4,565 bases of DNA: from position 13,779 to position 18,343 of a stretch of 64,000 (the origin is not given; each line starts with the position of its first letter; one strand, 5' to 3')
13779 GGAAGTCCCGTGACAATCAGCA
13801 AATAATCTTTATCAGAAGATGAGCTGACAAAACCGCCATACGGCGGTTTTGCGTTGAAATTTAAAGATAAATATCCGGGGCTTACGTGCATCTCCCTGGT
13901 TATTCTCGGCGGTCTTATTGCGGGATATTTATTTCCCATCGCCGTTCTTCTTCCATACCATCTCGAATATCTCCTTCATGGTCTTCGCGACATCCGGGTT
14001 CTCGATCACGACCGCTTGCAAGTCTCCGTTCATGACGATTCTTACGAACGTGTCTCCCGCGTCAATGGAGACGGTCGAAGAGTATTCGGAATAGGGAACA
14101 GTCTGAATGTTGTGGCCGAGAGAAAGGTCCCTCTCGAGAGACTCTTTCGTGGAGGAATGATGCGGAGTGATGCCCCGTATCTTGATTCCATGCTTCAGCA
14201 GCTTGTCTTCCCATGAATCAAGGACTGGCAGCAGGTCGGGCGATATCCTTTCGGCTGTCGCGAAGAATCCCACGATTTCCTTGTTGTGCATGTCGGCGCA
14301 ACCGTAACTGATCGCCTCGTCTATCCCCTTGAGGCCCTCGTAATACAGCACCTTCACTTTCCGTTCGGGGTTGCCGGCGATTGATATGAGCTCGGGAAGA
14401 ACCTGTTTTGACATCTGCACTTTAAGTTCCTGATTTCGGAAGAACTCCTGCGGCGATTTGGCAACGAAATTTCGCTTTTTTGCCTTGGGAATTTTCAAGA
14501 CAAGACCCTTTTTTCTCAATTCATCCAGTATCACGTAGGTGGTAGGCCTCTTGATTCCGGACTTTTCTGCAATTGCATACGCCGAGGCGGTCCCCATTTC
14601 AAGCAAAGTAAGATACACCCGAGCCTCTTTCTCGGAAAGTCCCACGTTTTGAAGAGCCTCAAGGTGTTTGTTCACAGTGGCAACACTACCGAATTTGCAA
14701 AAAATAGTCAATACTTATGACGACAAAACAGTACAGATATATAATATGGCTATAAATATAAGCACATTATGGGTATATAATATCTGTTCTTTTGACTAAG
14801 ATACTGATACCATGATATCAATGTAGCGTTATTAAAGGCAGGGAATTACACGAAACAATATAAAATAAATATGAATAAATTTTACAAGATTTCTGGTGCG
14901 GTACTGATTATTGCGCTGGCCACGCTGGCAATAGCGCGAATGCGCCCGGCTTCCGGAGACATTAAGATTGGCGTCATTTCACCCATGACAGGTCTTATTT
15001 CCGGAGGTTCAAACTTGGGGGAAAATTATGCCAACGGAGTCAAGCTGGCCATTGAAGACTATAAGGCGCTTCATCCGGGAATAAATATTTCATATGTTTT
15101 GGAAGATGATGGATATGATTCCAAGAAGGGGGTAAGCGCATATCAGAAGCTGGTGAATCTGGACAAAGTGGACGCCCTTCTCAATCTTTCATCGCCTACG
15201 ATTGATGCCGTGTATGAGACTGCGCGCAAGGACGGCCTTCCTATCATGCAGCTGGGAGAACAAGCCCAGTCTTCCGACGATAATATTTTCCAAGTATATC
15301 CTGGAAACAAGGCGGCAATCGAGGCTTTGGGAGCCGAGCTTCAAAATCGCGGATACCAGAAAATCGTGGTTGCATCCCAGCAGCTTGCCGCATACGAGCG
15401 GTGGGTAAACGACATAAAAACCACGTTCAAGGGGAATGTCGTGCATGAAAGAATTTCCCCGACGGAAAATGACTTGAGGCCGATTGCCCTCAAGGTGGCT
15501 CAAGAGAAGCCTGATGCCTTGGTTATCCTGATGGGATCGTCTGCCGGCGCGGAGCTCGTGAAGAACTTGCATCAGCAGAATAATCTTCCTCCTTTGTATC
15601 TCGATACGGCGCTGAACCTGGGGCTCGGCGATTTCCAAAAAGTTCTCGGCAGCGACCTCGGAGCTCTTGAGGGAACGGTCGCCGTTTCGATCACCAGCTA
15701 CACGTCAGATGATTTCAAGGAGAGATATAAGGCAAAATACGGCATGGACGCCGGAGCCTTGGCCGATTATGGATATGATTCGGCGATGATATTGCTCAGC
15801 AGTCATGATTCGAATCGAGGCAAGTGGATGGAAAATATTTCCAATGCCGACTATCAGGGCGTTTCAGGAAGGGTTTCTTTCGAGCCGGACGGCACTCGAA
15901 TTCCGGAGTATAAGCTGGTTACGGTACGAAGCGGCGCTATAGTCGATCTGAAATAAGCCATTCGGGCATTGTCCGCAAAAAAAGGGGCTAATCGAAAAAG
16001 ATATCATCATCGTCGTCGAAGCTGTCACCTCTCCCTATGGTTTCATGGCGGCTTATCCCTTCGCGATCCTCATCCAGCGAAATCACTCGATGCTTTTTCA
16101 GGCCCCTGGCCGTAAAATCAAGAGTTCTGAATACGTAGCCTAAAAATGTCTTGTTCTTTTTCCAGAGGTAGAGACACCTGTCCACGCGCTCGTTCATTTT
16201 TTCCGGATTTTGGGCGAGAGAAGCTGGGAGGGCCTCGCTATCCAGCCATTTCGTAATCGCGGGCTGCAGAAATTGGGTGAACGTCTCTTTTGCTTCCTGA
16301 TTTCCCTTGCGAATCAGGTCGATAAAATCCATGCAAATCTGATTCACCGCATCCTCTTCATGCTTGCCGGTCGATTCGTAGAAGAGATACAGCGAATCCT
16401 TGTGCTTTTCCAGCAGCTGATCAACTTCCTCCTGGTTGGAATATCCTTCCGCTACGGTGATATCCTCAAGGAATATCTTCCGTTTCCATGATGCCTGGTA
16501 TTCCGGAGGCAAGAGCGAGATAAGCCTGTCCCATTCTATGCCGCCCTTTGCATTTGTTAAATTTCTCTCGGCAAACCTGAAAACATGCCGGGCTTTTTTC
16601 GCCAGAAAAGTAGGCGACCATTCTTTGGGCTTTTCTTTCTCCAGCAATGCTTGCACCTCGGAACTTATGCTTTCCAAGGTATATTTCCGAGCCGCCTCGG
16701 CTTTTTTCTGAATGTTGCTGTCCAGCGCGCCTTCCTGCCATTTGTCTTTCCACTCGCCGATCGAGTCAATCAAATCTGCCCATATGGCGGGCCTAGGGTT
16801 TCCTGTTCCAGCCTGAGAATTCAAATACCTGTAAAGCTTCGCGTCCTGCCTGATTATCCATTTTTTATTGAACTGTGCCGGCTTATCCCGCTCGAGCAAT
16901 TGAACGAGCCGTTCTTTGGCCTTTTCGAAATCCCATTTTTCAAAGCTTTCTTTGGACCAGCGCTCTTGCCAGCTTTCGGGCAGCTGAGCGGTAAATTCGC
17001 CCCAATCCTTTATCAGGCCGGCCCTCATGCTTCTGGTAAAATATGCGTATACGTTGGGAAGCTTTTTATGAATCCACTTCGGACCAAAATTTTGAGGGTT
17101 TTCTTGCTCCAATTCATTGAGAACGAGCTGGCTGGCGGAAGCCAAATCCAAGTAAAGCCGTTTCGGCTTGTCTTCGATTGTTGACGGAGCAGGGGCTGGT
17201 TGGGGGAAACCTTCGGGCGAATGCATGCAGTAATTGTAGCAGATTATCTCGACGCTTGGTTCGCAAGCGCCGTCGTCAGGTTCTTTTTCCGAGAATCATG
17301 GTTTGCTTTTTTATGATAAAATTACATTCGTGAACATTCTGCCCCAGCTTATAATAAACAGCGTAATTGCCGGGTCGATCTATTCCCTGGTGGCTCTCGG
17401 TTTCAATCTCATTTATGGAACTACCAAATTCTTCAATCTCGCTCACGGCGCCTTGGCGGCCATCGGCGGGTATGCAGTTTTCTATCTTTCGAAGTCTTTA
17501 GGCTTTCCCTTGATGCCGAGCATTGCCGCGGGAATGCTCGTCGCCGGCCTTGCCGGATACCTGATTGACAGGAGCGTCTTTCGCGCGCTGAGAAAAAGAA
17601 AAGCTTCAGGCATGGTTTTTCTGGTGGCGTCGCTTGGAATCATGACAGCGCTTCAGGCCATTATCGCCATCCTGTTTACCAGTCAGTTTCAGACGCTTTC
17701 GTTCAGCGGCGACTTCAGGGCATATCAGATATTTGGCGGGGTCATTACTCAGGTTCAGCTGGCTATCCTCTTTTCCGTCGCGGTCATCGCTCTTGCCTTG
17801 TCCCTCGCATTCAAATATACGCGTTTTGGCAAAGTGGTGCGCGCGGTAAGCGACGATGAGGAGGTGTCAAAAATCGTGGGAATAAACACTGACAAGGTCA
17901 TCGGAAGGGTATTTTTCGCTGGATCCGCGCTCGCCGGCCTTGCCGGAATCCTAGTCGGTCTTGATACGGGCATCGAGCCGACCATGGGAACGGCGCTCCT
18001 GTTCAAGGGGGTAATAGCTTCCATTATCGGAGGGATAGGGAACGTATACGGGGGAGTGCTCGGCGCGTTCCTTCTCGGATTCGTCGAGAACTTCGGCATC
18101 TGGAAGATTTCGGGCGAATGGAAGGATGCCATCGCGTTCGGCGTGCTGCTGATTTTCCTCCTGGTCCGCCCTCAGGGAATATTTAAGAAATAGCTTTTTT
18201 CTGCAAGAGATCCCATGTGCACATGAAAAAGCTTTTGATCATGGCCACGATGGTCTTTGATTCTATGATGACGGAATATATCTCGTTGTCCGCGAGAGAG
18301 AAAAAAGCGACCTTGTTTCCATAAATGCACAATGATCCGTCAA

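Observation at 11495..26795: Array of five divergent TrmB-regulator/LivK-type SBP cassettes sharing one LivHMGF ABC importer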

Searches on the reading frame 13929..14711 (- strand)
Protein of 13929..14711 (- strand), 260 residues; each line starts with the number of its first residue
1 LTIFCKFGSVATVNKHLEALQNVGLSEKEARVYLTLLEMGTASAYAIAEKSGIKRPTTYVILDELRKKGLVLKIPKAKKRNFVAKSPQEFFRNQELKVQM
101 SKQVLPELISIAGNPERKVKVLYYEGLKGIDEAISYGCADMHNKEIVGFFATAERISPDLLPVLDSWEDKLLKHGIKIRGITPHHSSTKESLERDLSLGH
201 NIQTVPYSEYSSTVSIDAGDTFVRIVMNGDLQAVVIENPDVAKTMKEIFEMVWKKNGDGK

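Call 3: search_protein_families(library=pfam, proteins=[window:13929-14711:-], max_evalue=0.01)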
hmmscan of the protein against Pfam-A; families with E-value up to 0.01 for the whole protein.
window:13929-14711:- (260 aa): 5 families
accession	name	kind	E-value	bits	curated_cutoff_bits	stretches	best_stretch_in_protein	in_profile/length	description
PF01978.25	TrmB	-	3.3e-17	62.5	25.6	1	20-87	1-67/68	Sugar-specific transcriptional regulator TrmB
PF01047.28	MarR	-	2.5e-05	24.5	24.6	1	26-75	2-51/59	MarR family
PF13730.12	HTH_36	-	0.00018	21.7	25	1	24-71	2-55/55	Helix-turn-helix domain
PF13412.12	HTH_24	-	0.00073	19.5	21.9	0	46-71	22-47/48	Winged helix-turn-helix DNA-binding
PF12802.13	MarR_2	-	0.002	18.7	27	1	24-71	2-50/61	MarR family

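Call 7: search_protein_families(library=ncbifam, proteins=[window:13929-14711:-], max_evalue=0.01)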
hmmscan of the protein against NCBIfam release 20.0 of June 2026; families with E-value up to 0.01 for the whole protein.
window:13929-14711:- (260 aa): 10 families
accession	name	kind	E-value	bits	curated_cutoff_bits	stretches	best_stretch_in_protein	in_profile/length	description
NF047390.1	TransRegTrmBL1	equivalog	1.7e-07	30.5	650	1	16-80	6-69/341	HTH-type sugar sensing transcriptional regulator TrmBL1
NF040851.1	tran_reg_TrmB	equivalog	8.4e-07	28.5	600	1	14-95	5-86/338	HTH-type sugar-sensing transcriptional regulator TrmB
NF047392.1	TransRegTrmBHalo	equivalog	3.2e-06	26.4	500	1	21-97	14-89/349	HTH-type sugar sensing transcriptional regulator TrmB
TIGR01884.1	cas_HTH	subfamily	4.3e-06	26.3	60.2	1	23-80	138-194/202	CRISPR-associated CARF protein Csa3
NF053756.1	MreA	equivalog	2.5e-05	24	100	1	16-73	6-63/110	MreA family transcriptional regulator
NF041141.1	tran_reg_TrmBL2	equivalog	0.00025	20.7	530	1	17-78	7-70/264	HTH-type transcriptional regulator TrmBL2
NF040939.2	trans_reg_lrs14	equivalog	0.0028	17.6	90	1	24-79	18-74/103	Lrs14 family HTH-type transcriptional regulator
NF053606.1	Sta1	subfamily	0.0034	17.4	80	1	24-79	17-72/100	Sta1 family transcriptional regulator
TIGR02337.1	HpaR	equivalog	0.0034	17.2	121.2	1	19-81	20-83/130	homoprotocatechuate degradation operon regulator HpaR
NF033789.1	repress_SdpR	subfamily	0.0074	16.2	100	0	25-74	5-54/79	autorepressor SdpR family transcription factor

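Call 8: search_solved_structures(query=window:13929-14711:-, max_evalue=1, show_alignments=2)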
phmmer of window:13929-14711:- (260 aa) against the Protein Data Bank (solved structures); distinct sequences matched with E-value up to 1: 10.
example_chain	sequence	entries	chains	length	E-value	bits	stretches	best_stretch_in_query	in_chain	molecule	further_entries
3qph_A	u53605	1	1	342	9e-05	25.2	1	18-117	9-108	TrmB, a global transcription regulator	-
2fbi_A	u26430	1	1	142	0.0022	20.6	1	18-85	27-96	probable transcriptional regulator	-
5bpd_A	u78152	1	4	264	0.0042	19.7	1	22-79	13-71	TrmBL2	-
5bqt_A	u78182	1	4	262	0.0043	19.7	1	22-79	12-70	Putative HTH-type transcriptional regulator TrmBL2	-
5box_A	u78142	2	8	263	0.0044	19.6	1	22-79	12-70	Putative HTH-type transcriptional regulator TrmBL2 | TrmBL2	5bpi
5aip_A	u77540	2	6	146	0.036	16.7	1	19-81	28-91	TRANSCRIPTIONAL REGULATOR, MARR FAMILY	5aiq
4cic_A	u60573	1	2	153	0.14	14.7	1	40-120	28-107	TRANSCRIPTIONAL REGULATOR, BADM/RRF2 FAMILY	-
7el2_A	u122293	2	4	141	0.18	14.4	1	15-107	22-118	Homoprotocatechuate degradation operon regulator HpaR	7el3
1s3j_A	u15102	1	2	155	0.65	12.6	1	16-84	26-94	YusO protein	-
2fbh_A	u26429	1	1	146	0.76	12.3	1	20-81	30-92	transcriptional regulator PA3341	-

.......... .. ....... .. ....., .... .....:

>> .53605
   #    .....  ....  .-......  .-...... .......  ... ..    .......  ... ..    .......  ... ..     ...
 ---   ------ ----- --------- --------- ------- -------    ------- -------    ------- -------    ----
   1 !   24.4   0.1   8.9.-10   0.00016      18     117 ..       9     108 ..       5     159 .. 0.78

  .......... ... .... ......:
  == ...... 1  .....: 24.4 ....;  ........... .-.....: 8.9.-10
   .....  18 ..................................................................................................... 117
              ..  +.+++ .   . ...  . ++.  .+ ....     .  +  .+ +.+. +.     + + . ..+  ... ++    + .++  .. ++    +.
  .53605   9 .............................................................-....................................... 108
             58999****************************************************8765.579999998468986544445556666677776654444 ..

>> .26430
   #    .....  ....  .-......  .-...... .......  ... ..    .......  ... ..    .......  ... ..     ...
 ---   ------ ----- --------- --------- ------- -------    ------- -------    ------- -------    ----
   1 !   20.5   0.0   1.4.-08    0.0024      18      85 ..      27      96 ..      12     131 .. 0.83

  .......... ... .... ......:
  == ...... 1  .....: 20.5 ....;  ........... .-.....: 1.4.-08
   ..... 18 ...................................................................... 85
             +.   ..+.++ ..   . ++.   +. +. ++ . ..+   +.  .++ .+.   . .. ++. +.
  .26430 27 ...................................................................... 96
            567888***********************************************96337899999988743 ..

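Call 9: find_encoding_contigs(protein=window:13929-14711:-, flank=10000, max_places=6)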
Protein window:13929-14711:- (260 aa): no gene with exactly this product is on record in the collection.

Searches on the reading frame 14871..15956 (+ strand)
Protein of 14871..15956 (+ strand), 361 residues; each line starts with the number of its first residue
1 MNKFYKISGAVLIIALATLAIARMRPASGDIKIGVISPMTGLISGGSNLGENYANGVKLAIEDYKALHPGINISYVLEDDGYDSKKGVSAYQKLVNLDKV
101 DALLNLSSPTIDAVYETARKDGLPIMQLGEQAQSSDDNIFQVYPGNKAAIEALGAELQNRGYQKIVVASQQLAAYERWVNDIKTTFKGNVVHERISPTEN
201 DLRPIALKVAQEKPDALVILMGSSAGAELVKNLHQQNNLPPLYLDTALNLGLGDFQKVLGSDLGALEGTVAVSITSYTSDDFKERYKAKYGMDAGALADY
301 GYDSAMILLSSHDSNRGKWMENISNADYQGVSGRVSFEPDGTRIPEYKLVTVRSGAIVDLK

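Call 3: search_protein_families(library=pfam, proteins=[window:14871-15956:+], max_evalue=0.01)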
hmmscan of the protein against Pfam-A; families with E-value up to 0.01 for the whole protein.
window:14871-15956:+ (361 aa): 2 families
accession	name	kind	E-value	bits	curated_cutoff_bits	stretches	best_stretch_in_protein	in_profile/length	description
PF13458.12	Peripla_BP_6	-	4e-39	135.7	31.7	1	31-354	2-340/343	Periplasmic binding protein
PF01094.35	ANF_receptor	-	6.7e-11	42.3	25.4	1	56-352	5-350/353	Receptor family ligand binding region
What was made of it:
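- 14871..15956 (+): S2, Peripla_BP_6 SBP (subfamily S2/S4/S5). 135.7 bits (call 3).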

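Call 7: search_protein_families(library=ncbifam, proteins=[window:14871-15956:+], max_evalue=0.01)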
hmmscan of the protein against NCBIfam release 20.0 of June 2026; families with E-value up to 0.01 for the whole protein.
window:14871-15956:+ (361 aa): 1 family
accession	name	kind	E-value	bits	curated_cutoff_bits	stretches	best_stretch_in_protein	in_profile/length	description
NF011933.0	PRK15404.1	subfamily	9.3e-06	24.9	477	1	10-100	7-94/370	high-affinity branched-chain amino acid ABC transporter substrate-binding protein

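Call 10: find_encoding_contigs(protein=window:14871-15956:+, flank=10000, max_places=6)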
Protein window:14871-15956:+ (361 aa): 2 contigs read that carry it; 2 places shown.
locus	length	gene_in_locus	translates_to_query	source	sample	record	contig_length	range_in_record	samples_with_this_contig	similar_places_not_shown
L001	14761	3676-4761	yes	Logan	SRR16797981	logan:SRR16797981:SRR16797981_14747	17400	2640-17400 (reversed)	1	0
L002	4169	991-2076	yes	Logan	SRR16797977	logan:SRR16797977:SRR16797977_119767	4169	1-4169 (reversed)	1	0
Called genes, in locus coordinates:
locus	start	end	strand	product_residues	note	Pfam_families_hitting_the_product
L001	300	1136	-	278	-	PF01978:TrmB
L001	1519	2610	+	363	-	PF13433:Peripla_BP_5 (faint), PF13458:Peripla_BP_6, PF01094:ANF_receptor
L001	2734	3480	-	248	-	PF01978:TrmB, PF01047:MarR (faint)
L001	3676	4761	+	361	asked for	PF13458:Peripla_BP_6, PF01094:ANF_receptor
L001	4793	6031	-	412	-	-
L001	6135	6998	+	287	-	PF02653:BPD_transp_2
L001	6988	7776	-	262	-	PF01978:TrmB (faint)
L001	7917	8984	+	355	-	PF13458:Peripla_BP_6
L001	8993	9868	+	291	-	PF02653:BPD_transp_2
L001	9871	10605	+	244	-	PF02463:SMC_N (weak), PF00005:ABC_tran, PF13175:AAA_15 (faint), PF13304:AAA_21 (faint), PF12399:BCA_ABC_TP_C (weak)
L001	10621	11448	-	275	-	PF01978:TrmB (weak)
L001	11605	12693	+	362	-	PF13433:Peripla_BP_5 (faint), PF13458:Peripla_BP_6, PF01094:ANF_receptor (faint)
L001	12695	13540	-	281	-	PF09339:HTH_IclR (faint)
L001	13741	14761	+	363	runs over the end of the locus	PF13458:Peripla_BP_6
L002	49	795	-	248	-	PF01978:TrmB, PF01047:MarR (faint)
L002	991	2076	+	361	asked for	PF13458:Peripla_BP_6, PF01094:ANF_receptor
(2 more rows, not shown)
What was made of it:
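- Checked: The public gene calls for R2 (248 aa), S1 (363 aa), S3 (355 aa) and LivH (287 aa) use internal starts, and the call for S4 (362 aa) corresponds to the 22800 start (call 10).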

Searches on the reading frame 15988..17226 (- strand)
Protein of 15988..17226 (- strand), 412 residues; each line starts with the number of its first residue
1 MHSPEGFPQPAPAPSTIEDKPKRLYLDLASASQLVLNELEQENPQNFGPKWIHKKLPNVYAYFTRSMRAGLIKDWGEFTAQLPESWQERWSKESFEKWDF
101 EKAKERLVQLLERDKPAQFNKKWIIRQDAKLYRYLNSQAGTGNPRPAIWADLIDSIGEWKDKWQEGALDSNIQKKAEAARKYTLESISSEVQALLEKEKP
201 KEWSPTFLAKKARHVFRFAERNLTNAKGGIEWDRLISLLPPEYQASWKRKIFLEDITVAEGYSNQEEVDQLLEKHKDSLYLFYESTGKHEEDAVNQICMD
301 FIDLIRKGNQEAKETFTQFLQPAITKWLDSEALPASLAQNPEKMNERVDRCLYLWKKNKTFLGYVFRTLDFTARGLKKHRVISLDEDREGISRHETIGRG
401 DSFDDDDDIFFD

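Call 4: search_protein_families(library=pfam, proteins=[window:15988-17226:-], max_evalue=0.01)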
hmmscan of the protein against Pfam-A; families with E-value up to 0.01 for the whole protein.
window:15988-17226:- (412 aa): 0 families

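Call 53: search_protein_families(library=phrogs, proteins=[window:15988-17226:-], max_evalue=0.01)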
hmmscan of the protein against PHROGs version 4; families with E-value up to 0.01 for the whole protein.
window:15988-17226:- (412 aa): 0 families
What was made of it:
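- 15988..17226 (-): X412, 412-aa protein of unknown function, divergent from LivH. Embedded in the array but not a recurring component. No Pfam or PHROGs hit (calls 4, 53).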

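Call 60: find_homologous_proteins(query=window:15988-17226:-, max_evalue=0.001)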
Query window:15988-17226:- (412 aa): 3 proteins with E <= 0.001 among 5212 candidates.
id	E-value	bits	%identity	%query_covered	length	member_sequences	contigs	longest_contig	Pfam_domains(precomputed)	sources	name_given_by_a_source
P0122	1.9e-279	945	100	100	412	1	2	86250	-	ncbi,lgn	-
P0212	1.9e-144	500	54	99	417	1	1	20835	-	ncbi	-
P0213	9.2e-21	92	28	84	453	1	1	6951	-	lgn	-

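Call 61: find_encoding_contigs(protein=P0212, flank=10000, max_places=2)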
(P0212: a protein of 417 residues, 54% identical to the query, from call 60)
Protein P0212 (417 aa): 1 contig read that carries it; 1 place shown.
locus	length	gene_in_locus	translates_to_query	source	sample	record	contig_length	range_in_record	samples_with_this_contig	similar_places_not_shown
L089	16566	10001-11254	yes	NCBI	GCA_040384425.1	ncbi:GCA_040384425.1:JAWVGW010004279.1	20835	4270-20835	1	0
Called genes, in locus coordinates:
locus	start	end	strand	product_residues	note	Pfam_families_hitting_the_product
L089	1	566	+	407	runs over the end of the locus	PF18911:PKD_4 (faint)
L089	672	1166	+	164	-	-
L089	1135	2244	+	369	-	PF17191:RecG_wedge, PF01336:tRNA_anti-codon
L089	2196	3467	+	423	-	PF00270:DEAD, PF00271:Helicase_C, PF19833:RecG_dom3_C (weak)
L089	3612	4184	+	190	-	PF07690:MFS_1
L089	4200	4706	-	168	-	-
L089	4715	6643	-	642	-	PF06480:FtsH_ext (weak), PF00004:AAA, PF17862:AAA_lid_3, PF01434:Peptidase_M41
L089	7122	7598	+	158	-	PF01668:SmpB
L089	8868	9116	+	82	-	-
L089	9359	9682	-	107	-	-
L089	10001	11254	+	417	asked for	-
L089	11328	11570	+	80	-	-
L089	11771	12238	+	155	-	PF07098:DUF1360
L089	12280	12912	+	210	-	-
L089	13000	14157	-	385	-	PF13433:Peripla_BP_5, PF13458:Peripla_BP_6, PF01094:ANF_receptor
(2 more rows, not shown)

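Call 62: find_encoding_contigs(protein=P0213, flank=10000, max_places=2)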
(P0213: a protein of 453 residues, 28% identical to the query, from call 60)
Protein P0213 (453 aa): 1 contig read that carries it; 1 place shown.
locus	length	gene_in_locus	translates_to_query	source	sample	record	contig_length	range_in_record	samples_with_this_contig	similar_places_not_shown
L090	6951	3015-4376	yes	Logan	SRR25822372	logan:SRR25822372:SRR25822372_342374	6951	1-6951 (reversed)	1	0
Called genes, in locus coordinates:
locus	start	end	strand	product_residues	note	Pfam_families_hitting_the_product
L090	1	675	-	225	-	?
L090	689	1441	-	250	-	PF01978:TrmB, PF12840:HTH_20 (weak)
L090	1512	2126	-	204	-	-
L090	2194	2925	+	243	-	-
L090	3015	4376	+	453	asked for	-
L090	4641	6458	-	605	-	PF00009:GTP_EFTU, PF01926:MMR_HSR1, PF22042:EF-G_D2, PF03144:GTP_EFTU_D2, PF00679:EFG_C, PF21018:BipA_C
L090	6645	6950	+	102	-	?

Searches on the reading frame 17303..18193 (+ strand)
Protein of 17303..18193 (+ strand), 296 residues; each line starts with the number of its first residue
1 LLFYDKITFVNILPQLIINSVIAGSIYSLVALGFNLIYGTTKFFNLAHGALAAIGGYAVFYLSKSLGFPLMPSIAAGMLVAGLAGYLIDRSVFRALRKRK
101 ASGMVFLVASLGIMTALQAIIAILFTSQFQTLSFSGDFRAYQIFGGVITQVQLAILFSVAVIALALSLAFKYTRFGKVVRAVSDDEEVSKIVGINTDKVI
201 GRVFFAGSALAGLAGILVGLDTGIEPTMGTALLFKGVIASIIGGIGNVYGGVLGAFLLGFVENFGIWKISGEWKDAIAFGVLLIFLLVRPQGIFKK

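Call 4: search_protein_families(library=pfam, proteins=[window:17303-18193:+], max_evalue=0.01)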
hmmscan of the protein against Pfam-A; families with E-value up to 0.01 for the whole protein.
window:17303-18193:+ (296 aa): 1 family
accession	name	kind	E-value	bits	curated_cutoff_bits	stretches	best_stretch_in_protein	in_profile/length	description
PF02653.21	BPD_transp_2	-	6e-44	150.6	26.8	1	17-286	2-269/269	Branched-chain amino acid transport system / permease component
